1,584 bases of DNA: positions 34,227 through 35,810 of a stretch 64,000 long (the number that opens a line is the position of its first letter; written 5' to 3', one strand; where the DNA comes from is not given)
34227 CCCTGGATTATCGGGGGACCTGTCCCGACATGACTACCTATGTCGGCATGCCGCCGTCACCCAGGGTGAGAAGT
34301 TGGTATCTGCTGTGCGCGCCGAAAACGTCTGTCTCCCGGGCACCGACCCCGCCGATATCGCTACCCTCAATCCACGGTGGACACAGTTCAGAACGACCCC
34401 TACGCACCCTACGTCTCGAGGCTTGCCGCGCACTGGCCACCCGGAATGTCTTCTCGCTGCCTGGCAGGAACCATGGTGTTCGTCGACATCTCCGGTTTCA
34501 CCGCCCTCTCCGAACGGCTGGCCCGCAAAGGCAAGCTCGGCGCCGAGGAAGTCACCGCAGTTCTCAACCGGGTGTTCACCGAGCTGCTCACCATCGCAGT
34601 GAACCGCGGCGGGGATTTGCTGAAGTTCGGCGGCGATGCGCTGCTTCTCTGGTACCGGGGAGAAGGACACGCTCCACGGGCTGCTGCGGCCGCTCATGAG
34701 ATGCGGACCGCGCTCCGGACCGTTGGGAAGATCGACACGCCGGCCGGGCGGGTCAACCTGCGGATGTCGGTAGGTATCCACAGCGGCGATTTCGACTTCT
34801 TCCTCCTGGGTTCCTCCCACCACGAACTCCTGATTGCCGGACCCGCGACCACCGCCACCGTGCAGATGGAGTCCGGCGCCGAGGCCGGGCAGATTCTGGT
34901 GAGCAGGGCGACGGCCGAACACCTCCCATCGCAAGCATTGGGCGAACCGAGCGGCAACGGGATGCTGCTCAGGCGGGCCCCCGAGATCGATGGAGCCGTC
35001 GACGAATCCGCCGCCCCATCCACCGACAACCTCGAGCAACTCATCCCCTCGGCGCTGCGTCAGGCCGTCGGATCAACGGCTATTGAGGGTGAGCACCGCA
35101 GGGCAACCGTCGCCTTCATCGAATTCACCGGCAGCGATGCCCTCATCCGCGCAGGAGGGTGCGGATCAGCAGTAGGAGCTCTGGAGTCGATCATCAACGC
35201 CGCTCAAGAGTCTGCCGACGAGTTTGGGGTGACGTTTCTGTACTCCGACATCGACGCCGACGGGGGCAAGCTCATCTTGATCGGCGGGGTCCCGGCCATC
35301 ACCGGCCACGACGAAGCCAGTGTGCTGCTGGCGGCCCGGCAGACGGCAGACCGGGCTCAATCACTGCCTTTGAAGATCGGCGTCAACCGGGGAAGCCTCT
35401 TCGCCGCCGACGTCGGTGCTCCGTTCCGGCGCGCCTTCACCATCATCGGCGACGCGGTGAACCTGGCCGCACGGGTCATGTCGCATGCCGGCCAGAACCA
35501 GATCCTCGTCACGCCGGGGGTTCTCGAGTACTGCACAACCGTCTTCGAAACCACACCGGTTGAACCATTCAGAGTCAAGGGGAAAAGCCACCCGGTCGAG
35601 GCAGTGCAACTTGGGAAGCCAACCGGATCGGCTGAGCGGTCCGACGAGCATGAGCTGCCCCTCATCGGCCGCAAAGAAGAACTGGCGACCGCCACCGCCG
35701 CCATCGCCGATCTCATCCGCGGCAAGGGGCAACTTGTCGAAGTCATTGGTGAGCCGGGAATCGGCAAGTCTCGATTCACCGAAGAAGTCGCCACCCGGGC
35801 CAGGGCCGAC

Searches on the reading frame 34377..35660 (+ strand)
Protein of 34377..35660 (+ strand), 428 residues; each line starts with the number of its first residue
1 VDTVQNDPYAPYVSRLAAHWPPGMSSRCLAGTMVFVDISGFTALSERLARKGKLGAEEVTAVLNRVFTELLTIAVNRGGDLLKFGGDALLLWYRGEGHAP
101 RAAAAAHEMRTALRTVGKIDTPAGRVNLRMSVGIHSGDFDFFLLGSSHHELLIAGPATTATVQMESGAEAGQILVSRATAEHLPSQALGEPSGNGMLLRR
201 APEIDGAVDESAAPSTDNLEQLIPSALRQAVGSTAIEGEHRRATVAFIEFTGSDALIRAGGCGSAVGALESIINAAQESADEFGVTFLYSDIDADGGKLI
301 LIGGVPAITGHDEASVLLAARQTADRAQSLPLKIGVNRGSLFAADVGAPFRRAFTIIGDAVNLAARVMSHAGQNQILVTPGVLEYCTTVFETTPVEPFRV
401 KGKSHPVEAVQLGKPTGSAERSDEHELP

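Call 61: search_solved_structures(query=window:34377-35660:+, max_evalue=0.00001, show_alignments=3)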
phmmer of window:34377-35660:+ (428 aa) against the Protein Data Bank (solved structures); distinct sequences matched with E-value up to 0.00001: 32.
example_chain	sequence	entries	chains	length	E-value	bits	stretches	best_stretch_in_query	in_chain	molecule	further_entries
4cm0_A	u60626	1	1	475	1.8e-17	66.8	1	29-175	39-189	SOLUBLE ADENYLYL CYCLASE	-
4oya_A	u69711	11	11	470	1.8e-17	66.7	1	29-175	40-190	Adenylate cyclase type 10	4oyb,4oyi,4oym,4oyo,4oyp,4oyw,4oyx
4clf_A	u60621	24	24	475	1.9e-17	66.7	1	29-175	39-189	ADENYLATE CYCLASE TYPE 10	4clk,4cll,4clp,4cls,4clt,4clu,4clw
4cm2_A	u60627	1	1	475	2e-17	66.6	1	29-175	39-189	ADENYLATE CYCLASE TYPE 10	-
3r5g_A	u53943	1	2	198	1.1e-13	54.3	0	328-412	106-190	CyaB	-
2w01_A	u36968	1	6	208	7.2e-12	48.3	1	32-182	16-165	ADENYLATE CYCLASE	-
6fht_A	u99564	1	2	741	1.4e-11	47.4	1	32-182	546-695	Bacteriophytochrome,Adenylate cyclase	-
6aoa_A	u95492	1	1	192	1.5e-11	47.3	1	32-191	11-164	Bacterio-rhodopsin/guanylyl cyclase 1 fusion protein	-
1wc1_A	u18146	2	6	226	4.5e-10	42.4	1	32-186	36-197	ADENYLATE CYCLASE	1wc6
5x4t_A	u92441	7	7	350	4.5e-10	42.4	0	332-409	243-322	Photoactivated adenylyl cyclase | Family 3 adenylate cyclase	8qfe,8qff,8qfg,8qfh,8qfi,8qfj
9f1z_A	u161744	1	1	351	4.5e-10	42.4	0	332-409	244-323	Family 3 adenylate cyclase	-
5x4u_A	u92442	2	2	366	5.2e-10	42.2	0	332-409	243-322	Photoactivated adenylyl cyclase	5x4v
4yus_A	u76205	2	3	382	5.9e-10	42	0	332-409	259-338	Family 3 adenylate cyclase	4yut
9f1w_A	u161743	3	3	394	6.5e-10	41.9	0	332-409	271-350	Family 3 adenylate cyclase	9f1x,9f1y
8sl3_A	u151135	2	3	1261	4.7e-09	39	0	33-194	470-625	Adenylate cyclase type 5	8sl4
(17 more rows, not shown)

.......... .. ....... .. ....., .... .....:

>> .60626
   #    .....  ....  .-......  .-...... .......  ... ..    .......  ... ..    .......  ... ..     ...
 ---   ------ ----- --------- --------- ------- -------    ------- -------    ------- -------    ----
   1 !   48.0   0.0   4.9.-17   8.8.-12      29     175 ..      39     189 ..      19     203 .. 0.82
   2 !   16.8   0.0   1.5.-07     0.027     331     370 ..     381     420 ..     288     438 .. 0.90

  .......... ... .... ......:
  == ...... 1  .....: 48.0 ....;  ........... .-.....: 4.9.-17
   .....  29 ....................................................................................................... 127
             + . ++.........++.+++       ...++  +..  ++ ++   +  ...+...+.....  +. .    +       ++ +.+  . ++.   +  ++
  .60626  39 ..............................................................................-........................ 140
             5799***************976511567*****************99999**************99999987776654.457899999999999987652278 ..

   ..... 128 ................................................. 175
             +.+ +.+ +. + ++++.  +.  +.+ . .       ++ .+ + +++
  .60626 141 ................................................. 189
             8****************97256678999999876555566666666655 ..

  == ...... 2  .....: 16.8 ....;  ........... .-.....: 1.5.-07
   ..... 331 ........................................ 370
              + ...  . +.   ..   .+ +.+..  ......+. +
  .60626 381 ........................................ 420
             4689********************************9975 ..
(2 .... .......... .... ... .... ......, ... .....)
